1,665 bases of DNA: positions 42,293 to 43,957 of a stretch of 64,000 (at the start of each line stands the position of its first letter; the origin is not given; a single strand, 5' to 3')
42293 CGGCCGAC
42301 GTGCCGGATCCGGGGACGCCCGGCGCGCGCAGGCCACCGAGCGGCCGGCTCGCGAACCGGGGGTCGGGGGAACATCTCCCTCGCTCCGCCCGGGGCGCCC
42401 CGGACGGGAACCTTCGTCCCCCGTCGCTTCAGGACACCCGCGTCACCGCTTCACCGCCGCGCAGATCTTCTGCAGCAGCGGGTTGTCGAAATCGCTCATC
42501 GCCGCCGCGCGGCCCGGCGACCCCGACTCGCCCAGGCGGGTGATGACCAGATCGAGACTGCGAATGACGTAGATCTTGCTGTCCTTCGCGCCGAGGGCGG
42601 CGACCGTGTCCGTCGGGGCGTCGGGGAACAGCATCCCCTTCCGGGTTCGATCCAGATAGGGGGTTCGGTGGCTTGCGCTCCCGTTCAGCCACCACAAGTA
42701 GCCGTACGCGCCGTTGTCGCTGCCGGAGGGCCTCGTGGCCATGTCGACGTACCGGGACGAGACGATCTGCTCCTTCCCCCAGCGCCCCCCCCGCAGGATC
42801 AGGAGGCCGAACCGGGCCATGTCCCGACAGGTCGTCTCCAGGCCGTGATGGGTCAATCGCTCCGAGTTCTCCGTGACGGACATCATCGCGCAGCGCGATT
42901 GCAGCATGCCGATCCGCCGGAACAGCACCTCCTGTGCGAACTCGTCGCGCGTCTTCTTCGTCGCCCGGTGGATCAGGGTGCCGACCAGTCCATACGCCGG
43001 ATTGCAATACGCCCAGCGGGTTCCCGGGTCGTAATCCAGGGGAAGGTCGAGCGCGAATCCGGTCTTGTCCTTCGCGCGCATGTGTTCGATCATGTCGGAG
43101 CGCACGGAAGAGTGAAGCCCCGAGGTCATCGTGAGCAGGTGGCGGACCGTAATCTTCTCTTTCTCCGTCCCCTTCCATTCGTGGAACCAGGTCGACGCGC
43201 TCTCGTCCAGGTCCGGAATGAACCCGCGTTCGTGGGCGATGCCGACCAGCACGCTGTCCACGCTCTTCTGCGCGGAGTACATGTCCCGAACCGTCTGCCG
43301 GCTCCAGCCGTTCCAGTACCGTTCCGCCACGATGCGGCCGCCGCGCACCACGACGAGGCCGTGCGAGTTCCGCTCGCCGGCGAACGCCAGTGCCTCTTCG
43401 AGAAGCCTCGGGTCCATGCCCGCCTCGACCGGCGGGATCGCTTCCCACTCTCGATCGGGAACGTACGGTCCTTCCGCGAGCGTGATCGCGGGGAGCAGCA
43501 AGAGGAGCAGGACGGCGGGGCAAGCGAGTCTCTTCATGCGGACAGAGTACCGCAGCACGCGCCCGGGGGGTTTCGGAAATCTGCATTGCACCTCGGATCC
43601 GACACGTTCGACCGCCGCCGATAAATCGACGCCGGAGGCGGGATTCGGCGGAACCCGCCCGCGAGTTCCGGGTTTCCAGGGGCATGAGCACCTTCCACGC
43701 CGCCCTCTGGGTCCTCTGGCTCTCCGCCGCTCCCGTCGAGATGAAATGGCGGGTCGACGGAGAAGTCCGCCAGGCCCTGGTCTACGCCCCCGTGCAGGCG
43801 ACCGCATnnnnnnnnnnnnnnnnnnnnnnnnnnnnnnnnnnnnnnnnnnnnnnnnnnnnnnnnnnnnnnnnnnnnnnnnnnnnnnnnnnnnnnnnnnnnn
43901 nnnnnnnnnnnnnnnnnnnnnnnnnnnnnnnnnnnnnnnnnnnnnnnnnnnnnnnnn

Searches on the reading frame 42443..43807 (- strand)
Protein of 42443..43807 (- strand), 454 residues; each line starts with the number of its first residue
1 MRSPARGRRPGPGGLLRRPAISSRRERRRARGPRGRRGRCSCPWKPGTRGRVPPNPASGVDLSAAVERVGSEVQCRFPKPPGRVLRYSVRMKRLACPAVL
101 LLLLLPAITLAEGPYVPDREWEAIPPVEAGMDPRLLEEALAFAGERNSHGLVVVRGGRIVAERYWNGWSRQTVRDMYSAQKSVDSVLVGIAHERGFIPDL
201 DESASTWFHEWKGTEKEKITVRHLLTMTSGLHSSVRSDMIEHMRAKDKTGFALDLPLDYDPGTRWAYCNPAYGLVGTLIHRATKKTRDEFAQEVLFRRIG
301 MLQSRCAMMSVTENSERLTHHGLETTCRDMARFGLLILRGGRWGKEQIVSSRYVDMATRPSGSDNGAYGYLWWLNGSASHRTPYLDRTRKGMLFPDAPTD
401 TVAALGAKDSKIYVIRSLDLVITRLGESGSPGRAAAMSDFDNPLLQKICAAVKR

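Call 93: search_protein_families(library=pfam, proteins=[window:42443-43807:-], max_evalue=0.001)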
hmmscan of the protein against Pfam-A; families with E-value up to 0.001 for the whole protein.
window:42443-43807:- (454 aa): 1 family
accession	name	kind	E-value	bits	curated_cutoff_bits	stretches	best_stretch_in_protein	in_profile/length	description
PF00144.29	Beta-lactamase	-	1.9e-33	116.4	27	1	144-379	12-278/329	Beta-lactamase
